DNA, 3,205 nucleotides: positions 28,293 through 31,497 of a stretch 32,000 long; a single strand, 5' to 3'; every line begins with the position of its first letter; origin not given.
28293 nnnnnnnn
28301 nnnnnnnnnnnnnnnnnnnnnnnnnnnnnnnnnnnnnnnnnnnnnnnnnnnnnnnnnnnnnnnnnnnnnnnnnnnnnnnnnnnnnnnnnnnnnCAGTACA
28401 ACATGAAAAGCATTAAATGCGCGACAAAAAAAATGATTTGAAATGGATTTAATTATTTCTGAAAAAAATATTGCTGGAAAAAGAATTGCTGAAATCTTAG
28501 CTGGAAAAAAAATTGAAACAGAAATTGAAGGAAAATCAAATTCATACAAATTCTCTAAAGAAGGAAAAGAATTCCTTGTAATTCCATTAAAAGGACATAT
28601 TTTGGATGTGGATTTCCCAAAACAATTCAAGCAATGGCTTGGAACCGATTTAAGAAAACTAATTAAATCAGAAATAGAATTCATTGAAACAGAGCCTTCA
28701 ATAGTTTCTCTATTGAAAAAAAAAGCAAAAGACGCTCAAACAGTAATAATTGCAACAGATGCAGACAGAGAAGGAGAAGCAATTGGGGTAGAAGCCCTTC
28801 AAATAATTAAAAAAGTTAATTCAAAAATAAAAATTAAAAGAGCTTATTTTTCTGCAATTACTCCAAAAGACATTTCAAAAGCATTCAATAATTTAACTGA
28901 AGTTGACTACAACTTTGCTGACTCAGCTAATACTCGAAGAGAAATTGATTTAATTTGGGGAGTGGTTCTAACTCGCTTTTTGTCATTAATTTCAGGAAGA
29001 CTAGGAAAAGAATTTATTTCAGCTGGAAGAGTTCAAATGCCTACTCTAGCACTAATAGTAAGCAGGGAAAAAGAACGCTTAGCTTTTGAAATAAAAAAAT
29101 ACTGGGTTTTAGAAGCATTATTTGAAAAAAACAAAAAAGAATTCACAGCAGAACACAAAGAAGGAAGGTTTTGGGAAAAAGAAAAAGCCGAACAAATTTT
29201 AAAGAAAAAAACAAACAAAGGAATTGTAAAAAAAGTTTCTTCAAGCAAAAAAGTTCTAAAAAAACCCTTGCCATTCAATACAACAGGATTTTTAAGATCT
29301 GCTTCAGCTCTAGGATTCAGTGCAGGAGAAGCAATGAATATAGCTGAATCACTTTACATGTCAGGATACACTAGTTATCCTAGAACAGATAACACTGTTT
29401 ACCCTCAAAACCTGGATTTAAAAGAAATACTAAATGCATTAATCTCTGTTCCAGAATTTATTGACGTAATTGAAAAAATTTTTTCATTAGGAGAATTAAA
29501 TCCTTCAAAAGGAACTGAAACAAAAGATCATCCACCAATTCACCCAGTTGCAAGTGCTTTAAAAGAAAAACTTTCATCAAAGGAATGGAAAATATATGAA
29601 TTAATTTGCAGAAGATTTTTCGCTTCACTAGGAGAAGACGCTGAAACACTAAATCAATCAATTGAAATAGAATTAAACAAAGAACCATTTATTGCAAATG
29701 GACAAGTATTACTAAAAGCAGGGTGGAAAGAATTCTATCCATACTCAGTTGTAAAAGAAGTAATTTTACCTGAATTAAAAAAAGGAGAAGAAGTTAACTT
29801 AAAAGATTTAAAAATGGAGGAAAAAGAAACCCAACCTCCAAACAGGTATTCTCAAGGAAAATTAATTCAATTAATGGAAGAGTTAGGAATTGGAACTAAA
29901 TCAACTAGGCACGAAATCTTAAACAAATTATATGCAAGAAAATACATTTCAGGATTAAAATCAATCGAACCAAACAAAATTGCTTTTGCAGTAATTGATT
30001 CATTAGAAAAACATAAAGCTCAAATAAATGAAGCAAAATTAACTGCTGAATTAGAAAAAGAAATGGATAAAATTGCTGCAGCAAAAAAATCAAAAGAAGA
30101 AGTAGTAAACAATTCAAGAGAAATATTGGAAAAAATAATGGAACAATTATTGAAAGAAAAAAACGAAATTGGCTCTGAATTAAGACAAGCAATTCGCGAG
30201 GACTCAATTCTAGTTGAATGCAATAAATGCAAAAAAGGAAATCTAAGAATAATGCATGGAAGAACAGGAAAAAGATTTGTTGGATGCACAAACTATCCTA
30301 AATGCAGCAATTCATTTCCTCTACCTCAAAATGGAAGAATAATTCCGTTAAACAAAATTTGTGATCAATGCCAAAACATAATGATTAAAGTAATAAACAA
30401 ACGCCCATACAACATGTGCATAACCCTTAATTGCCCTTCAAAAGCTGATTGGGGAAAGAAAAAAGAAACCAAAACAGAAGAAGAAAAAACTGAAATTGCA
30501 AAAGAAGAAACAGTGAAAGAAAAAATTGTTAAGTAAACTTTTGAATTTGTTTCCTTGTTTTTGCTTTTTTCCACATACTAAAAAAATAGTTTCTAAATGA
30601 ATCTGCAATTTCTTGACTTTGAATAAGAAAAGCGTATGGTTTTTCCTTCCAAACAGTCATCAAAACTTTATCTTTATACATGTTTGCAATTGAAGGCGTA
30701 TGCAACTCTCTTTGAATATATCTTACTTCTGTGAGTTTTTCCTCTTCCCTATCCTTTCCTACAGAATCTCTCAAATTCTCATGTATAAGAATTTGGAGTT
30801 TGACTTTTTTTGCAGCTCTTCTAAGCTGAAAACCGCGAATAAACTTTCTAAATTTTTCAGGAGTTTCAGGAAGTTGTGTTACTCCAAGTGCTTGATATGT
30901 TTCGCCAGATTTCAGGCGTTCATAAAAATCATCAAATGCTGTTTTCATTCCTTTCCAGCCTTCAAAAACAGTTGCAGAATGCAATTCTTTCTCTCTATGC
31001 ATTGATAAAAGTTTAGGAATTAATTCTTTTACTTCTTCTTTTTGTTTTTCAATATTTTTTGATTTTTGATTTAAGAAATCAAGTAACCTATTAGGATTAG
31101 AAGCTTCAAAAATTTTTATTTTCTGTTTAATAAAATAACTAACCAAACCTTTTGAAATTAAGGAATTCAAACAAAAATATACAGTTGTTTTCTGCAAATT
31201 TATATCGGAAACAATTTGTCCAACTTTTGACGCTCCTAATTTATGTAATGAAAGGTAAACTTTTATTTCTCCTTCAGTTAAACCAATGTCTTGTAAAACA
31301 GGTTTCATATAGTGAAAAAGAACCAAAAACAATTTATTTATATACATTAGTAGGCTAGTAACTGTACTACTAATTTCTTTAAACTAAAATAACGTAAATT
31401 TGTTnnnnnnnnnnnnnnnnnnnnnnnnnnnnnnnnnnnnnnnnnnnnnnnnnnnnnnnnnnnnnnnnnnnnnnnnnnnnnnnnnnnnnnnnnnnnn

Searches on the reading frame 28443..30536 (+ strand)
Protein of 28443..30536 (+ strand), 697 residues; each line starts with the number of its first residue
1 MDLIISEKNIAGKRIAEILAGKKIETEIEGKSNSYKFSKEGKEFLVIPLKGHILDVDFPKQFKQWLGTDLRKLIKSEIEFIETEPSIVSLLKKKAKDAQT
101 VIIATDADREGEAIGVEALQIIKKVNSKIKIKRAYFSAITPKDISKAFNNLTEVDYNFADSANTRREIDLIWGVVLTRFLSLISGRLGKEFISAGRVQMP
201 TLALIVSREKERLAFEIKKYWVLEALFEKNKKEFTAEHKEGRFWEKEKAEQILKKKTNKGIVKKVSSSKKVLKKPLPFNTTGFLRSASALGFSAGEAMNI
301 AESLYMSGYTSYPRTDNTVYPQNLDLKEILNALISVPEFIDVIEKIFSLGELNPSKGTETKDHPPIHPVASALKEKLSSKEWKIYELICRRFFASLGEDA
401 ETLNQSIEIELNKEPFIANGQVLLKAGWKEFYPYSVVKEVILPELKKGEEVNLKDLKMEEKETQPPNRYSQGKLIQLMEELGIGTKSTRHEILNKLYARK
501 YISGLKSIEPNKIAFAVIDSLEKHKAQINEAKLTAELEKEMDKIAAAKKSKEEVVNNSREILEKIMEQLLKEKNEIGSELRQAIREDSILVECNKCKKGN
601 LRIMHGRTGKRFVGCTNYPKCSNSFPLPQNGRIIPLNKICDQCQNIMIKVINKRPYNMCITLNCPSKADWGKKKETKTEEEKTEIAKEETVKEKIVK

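Call 66: search_protein_families(library=pfam, proteins=[window:28443-30536:+], max_evalue=0.001)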
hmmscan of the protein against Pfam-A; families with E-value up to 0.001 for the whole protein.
window:28443-30536:+ (697 aa): 3 families
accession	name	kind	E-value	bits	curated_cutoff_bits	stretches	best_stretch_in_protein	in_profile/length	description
PF01131.25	Topoisom_bac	-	1.8e-120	403.2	35.1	1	154-555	2-410/411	DNA topoisomerase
PF01751.28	Toprim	-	1.6e-15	57.5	23.1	1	3-139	2-96/96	Toprim domain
PF01396.24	Zn_ribbon_Top1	-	5.8e-10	39.2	32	1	591-630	2-39/39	Topoisomerase DNA binding C4 zinc finger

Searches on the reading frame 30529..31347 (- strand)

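Call 92: search_protein_families(library=pfam, proteins=[window:30529-31347:-], max_evalue=0.001)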
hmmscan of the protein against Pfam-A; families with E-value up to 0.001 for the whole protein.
window:30529-31347:- (272 aa): 2 families
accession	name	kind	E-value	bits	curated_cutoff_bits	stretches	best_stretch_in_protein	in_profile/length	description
PF01978.25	TrmB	-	1.4e-12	47.7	25.6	1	18-85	1-67/68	Sugar-specific transcriptional regulator TrmB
PF11495.14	Regulator_TrmB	-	3e-05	23.8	22.2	1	163-267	32-137/233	Archaeal transcriptional regulator TrmB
